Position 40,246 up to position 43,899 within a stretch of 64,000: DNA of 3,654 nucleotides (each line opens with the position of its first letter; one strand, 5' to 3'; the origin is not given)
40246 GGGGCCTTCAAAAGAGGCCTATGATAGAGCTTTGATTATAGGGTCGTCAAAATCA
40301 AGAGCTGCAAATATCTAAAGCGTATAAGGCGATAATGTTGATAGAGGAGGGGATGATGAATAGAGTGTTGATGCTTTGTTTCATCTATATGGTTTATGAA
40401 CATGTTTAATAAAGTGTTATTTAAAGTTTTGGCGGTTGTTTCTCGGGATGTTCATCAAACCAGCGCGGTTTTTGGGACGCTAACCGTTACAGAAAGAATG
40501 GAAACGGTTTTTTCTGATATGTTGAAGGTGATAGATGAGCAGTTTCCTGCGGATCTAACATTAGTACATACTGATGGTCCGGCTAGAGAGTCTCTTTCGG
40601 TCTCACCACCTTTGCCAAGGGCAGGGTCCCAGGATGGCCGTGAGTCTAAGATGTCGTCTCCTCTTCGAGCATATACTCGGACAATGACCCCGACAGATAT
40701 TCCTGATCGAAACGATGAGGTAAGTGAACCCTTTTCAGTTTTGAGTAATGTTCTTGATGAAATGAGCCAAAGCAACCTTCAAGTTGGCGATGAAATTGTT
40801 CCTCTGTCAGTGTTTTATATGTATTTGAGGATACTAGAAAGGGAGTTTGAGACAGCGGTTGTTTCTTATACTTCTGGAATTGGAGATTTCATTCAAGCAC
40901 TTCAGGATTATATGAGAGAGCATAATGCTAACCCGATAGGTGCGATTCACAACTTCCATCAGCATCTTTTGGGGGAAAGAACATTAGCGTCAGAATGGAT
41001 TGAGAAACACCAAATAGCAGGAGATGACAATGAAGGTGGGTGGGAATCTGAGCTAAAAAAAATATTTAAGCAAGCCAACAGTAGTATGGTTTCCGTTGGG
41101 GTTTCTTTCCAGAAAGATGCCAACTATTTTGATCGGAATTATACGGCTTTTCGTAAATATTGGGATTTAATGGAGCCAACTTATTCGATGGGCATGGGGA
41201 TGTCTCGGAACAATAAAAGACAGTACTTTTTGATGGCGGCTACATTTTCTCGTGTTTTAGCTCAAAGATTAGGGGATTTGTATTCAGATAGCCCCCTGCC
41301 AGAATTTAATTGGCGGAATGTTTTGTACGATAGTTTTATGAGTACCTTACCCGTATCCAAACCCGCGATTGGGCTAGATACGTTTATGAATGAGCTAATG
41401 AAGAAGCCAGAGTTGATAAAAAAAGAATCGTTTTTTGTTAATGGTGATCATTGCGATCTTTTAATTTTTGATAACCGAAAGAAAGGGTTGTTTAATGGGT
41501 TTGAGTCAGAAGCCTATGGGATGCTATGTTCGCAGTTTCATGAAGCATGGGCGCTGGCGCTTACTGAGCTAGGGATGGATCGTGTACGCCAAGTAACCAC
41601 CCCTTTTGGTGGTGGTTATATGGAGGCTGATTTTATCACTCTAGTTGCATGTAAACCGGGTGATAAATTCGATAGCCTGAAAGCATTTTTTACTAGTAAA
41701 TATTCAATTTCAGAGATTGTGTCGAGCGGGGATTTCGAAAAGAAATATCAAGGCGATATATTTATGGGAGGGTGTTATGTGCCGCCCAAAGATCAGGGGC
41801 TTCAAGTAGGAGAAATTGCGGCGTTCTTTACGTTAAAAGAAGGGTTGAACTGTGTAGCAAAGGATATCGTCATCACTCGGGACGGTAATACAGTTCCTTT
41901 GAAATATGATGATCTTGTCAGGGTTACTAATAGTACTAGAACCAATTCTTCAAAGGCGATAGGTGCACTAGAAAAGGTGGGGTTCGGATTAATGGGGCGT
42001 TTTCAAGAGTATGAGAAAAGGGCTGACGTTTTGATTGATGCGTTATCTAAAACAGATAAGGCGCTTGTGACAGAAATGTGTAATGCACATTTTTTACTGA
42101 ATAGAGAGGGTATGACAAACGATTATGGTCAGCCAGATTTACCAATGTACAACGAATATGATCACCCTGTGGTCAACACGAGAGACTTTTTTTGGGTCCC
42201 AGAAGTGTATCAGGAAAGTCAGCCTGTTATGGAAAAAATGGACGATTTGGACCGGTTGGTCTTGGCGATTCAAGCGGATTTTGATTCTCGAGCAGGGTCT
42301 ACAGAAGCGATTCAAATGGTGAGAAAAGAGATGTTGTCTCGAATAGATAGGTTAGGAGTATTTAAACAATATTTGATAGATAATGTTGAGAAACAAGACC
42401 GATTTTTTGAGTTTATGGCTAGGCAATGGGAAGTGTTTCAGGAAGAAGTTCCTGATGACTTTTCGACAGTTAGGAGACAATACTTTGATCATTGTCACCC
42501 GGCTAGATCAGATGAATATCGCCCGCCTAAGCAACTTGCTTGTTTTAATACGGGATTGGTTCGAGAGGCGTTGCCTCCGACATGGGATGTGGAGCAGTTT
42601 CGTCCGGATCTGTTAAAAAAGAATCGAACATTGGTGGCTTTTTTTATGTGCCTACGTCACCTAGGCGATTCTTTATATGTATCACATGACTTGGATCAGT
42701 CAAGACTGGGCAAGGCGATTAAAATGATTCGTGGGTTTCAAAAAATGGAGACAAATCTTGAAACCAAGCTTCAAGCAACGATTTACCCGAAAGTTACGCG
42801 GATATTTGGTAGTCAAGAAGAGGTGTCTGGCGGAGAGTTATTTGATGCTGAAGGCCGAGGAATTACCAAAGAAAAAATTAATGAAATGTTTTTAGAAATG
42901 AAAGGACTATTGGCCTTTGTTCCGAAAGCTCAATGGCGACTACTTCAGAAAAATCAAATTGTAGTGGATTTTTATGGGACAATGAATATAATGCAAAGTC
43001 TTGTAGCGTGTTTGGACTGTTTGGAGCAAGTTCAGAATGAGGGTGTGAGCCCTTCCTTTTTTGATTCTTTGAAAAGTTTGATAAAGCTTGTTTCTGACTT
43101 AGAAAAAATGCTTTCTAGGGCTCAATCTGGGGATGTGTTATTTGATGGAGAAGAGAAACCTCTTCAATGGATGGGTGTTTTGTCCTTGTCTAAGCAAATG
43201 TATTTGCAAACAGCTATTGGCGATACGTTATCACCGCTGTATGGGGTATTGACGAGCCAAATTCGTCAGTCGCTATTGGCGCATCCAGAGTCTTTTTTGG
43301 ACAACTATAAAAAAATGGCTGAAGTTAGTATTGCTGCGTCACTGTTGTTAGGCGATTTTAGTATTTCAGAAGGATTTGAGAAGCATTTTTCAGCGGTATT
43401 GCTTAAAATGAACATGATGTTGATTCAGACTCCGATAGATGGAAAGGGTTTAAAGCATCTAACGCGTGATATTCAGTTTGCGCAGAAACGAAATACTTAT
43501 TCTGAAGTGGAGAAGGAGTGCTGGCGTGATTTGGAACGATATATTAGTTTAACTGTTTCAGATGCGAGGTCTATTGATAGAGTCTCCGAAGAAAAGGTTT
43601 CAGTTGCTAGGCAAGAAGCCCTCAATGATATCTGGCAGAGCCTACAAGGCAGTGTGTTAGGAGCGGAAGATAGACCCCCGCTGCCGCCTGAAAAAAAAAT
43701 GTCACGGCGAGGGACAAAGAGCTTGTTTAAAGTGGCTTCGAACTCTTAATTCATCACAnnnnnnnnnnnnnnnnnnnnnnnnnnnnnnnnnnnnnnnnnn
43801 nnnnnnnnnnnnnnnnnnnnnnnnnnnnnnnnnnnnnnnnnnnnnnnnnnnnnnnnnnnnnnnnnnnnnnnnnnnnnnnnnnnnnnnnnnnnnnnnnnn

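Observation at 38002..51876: A 14-kb co-directional array: NodB deacetylase - HAD hydrolase - S/P-rich IDP - 1117-aa orphan - two tandem orphan 7TM-GAF-PAS histidine kinases - SulP/STAS-cNMP transporter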

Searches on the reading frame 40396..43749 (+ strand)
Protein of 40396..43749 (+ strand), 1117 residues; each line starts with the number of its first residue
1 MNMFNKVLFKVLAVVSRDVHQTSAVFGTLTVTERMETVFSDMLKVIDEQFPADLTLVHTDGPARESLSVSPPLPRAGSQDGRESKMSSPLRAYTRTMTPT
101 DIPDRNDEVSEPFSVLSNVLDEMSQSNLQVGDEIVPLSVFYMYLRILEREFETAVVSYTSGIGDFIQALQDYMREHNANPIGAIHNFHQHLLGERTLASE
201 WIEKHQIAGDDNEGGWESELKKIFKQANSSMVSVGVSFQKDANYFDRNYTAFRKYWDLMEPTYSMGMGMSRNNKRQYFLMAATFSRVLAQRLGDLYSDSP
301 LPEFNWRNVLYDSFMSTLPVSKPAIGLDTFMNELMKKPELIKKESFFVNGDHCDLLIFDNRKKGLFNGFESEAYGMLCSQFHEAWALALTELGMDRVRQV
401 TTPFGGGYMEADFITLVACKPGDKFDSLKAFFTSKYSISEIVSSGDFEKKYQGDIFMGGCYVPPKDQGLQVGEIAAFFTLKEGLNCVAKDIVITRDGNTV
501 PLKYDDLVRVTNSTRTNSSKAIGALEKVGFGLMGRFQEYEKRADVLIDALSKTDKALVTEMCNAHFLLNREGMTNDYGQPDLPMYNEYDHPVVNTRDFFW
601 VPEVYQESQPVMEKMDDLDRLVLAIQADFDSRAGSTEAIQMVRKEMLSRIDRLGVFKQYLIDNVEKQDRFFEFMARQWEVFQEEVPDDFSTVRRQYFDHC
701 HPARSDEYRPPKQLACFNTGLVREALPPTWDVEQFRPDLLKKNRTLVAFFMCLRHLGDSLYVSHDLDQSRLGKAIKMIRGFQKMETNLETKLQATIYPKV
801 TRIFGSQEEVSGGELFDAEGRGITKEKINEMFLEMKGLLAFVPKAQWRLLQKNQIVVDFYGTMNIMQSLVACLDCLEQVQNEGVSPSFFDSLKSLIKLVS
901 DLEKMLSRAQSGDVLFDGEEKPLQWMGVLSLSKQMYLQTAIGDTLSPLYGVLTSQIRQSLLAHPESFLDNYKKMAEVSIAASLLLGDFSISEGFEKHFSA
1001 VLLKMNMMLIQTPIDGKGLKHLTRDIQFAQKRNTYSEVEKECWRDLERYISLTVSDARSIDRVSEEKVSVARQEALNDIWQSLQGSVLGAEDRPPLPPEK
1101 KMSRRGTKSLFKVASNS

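Call 3: search_protein_families(library=pfam, proteins=[window:40396-43749:+], max_evalue=0.01)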
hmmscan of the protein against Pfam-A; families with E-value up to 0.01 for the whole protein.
window:40396-43749:+ (1117 aa): 0 families

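Call 8: find_encoding_contigs(protein=window:40396-43746:+, flank=10000, max_places=6)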
Protein window:40396-43746:+ (1117 aa): 1 contig read that carries it; 1 place shown.
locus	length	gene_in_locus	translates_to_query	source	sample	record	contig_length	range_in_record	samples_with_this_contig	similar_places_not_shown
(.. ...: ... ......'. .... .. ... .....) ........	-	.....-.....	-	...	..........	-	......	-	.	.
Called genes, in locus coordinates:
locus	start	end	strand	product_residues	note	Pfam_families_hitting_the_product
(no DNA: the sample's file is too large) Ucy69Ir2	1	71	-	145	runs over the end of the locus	-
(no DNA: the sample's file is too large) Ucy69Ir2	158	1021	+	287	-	PF17848:Zn_ribbon_ACC, PF01039:Carboxyl_trans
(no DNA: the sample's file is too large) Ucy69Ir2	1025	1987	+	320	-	PF03255:ACCA, PF01039:Carboxyl_trans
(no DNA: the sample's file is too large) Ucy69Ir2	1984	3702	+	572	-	PF01368:DHH, PF02272:DHHA1, PF17768:RecJ_OB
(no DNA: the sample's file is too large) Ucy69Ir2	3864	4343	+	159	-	PF00364:Biotin_lipoyl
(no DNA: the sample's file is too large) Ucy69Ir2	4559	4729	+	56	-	-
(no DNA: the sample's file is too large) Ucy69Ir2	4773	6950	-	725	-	PF13328:HD_4, PF01966:HD, PF04607:RelA_SpoT, PF02824:TGS, PF28438:RelA_RIS, PF13291:ACT_4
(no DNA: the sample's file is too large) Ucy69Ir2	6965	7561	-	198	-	PF01725:Ham1p_like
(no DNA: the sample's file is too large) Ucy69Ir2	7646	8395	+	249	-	PF01522:Polysacc_deac_1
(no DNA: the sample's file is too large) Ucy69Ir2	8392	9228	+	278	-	PF13344:Hydrolase_6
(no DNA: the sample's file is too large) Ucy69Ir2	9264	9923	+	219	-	-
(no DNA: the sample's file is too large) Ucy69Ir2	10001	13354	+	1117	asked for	-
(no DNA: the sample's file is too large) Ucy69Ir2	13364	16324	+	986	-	PF16927:HisKA_7TM, PF01590:GAF (faint), PF13185:GAF_2 (faint), PF00512:HisKA, PF02518:HATPase_c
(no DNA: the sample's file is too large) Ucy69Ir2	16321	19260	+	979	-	PF01590:GAF (faint), PF13185:GAF_2 (faint), PF00989:PAS, PF13426:PAS_9 (weak), PF00512:HisKA, PF02518:HATPase_c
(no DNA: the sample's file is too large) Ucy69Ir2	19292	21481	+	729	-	PF00916:Sulfate_transp, PF01740:STAS, PF00027:cNMP_binding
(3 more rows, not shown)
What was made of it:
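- Checked: The five ORFs at 30.5-37.4 kb rest on the precomputed Pfam labels from call 8.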

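Call 9: find_homologous_proteins(query=window:40396-43746:+)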
Query window:40396-43746:+ (1117 aa): 1 proteins with E <= 0.001 among 8000 candidates.
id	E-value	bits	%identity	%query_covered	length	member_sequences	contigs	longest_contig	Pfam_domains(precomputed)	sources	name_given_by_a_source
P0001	0.0e+0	2555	100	100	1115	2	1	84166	-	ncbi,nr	ncbi:hypothetical protein HOH87_03945 [bacterium]|nr:hypothetical protein [bacterium]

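Call 12: search_protein_families(library=ncbifam, proteins=[window:40396-43749:+], max_evalue=0.01)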
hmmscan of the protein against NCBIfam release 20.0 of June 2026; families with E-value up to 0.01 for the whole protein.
window:40396-43749:+ (1117 aa): 0 families

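Call 18: predict_structure(protein=window:40396-43746:+)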
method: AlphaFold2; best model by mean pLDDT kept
length: 1117 residues; sequences in the alignment: 1
mean_pLDDT: 33.1   pTM: 0.22
mean pLDDT of the five models: 33.1, 27.8, 26.0, 23.8, 23.6
residues with pLDDT >= 90: 0; 70-90: 0; 50-70: 1; < 50: 1116
segments of 3 or more residues with pLDDT < 50: 1-635, 637-1117
pLDDT, mean of each block of 10 residues (from residue 1): 36 34 27 35 37 26 24 30 25 25 31 33 32 32 35 32 39 42 41 37 37 34 29 26 33 35 37 38 37 34 33 31 31 34 26 24 28 34 36 29 24 21 26 29 32 25 28 27 29 30 34 38 34 32 31 32 29 27 23 24 29 34 41 45 40 35 34 34 35 37 33 33 34 34 35 34 32 33 35 36 37 38 42 38 34 33 36 39 43 39 37 33 30 32 34 36 39 34 31 35 35 36 37 39 39 34 37 37 32 30 30 27
secondary structure, 60 per line:
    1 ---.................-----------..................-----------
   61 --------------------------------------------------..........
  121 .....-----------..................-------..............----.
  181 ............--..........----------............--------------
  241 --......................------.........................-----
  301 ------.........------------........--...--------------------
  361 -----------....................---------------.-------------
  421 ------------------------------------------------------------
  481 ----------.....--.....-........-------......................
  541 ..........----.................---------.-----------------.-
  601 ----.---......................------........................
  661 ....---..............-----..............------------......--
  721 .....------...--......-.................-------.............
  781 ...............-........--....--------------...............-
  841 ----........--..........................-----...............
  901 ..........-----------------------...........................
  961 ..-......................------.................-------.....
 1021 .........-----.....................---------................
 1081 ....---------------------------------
elements in order (helices of 4 or more, strands of 3 or more residues): H4-20 H32-49 H111-125 H137-154 H162-175 H180-192 H195-204 H215-226 H243-264 H271-295 H307-315 H328-335 H372-391 E491-495 E498-502 H504-511 H519-550 H555-571 H609-630 H637-664 H668-681 H687-700 H713-718 H721-725 H737-742 H744-760 H768-795 H797-804 H807-810 H825-839 H845-852 H855-880 H886-910 H934-962 H964-985 H992-1008 H1016-1029 H1035-1055 H1065-1084

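Call 22: search_protein_representatives(protein=window:40396-43746:+)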
Query: 1117 residues. Proteins with E-value up to 0.001 (for the whole library): 1; up to 1e-10: 1; up to 1e-30: 1. The best 1 are listed.
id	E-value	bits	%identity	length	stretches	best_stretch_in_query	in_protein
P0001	0.0e+00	2554.7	100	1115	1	3-1117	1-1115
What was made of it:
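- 40396..43749 (+): 1117-aa singleton orphan. It is predicted to be mostly helical, has no transmembrane segment and has pI 5.35. Low-complexity stretches lie at about residues 50-110 and in the last 32 residues. It matched only itself in the 5.8-billion-protein word search (call 9) and in the exhaustive phmmer search of 1.84 billion representatives (call 22).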

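Call 36: search_solved_structures(query=window:40396-43746:+, max_evalue=10)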
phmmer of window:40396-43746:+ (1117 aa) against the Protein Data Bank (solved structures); distinct sequences matched with E-value up to 10: 0.
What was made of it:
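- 40396..43749 (+): It had no PDB hit at E 10 or below (call 36).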

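Call 37: search_protein_families(library=phrogs, proteins=[window:40396-43746:+], max_evalue=1)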
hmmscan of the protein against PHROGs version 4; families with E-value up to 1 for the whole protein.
window:40396-43746:+ (1117 aa): 1 family
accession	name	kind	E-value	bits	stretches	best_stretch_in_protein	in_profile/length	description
phrog_32262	-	unknown function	0.22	12.6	1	235-281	6-51/91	-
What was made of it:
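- Tried and rejected: PHROGs (call 37) gave only an insignificant E 0.22 match.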

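Call 41: search_protein_families(library=padloc, proteins=[window:40396-43749:+], max_evalue=0.01)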
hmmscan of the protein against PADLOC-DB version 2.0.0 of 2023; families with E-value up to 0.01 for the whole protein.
window:40396-43749:+ (1117 aa): 0 families
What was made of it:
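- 40396..43749 (+): It had no significant family hit; the only PHROG match was E 0.22 (calls 3, 12, 37, 41).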

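Call 62: find_encoding_contigs(protein=window:40402-43746:+, flank=1000, max_places=3)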
Protein window:40402-43746:+ (1115 aa): no gene with exactly this product is on record in the collection.

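Call 69: find_related_loci(query=window:40396-43746:+, collection=viral_contigs, flank=5000)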
Query window:40396-43746:+ (1117 aa) in viral_contigs; peptide patterns used: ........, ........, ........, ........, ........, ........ (x = any residue, [..] = any of these).
2 stretches matched a pattern, but none encodes a relative of the query by tblastn (E <= 1e-3).
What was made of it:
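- Tried and rejected: The word-indexed search (call 9), the exhaustive phmmer search (call 22), PDB (call 36), Pfam, NCBIfam and PADLOC (calls 3, 12, 41), and a viral contig scan (call 69) found nothing.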

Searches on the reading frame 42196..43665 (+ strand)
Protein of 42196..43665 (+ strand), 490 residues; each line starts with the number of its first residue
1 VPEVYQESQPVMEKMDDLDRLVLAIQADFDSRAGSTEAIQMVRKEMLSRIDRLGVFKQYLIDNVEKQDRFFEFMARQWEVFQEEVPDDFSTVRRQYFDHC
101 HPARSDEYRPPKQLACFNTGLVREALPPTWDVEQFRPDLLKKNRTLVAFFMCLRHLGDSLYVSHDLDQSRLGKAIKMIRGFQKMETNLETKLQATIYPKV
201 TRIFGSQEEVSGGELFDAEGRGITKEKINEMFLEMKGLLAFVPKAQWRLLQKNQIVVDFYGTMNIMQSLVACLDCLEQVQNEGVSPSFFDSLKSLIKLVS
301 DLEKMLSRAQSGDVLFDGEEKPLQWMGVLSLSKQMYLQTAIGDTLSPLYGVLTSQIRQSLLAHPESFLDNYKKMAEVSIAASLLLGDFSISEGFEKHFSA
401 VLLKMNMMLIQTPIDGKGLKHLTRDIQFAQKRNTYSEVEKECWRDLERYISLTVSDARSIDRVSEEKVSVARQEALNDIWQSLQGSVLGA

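Call 59: predict_structure(protein=window:42196-43665:+)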
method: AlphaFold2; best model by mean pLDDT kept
length: 490 residues; sequences in the alignment: 1
mean_pLDDT: 38.9   pTM: 0.21
mean pLDDT of the five models: 38.9, 36.9, 35.6, 34.0, 30.7
residues with pLDDT >= 90: 0; 70-90: 0; 50-70: 48; < 50: 442
segments of 3 or more residues with pLDDT < 50: 1-12, 58-439, 448-490
pLDDT, mean of each block of 10 residues (from residue 1): 38 54 60 57 56 49 43 39 40 40 38 34 36 34 32 31 31 32 34 33 35 39 40 34 32 31 34 36 39 39 37 31 31 32 34 37 38 35 32 37 40 41 44 46 50 42 42 46 36
secondary structure, 60 per line:
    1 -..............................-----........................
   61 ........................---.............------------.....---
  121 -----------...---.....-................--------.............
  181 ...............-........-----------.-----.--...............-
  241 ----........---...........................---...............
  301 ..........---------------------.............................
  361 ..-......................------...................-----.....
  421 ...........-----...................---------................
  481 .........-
elements in order: H2-31 H37-84 H88-100 H113-117 H138-142 H144-159 H168-195 H197-204 H225-239 H245-252 H256-282 H286-310 H332-362 H364-385 H392-410 H416-431 H437-455 H465-489
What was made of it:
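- There are no homologs and no confident fold (calls 9, 22, 18, 59).
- Tried and rejected: AlphaFold on the full length gave pLDDT 33 (call 18) and on residues 601-1090 gave pLDDT 39 (call 59).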
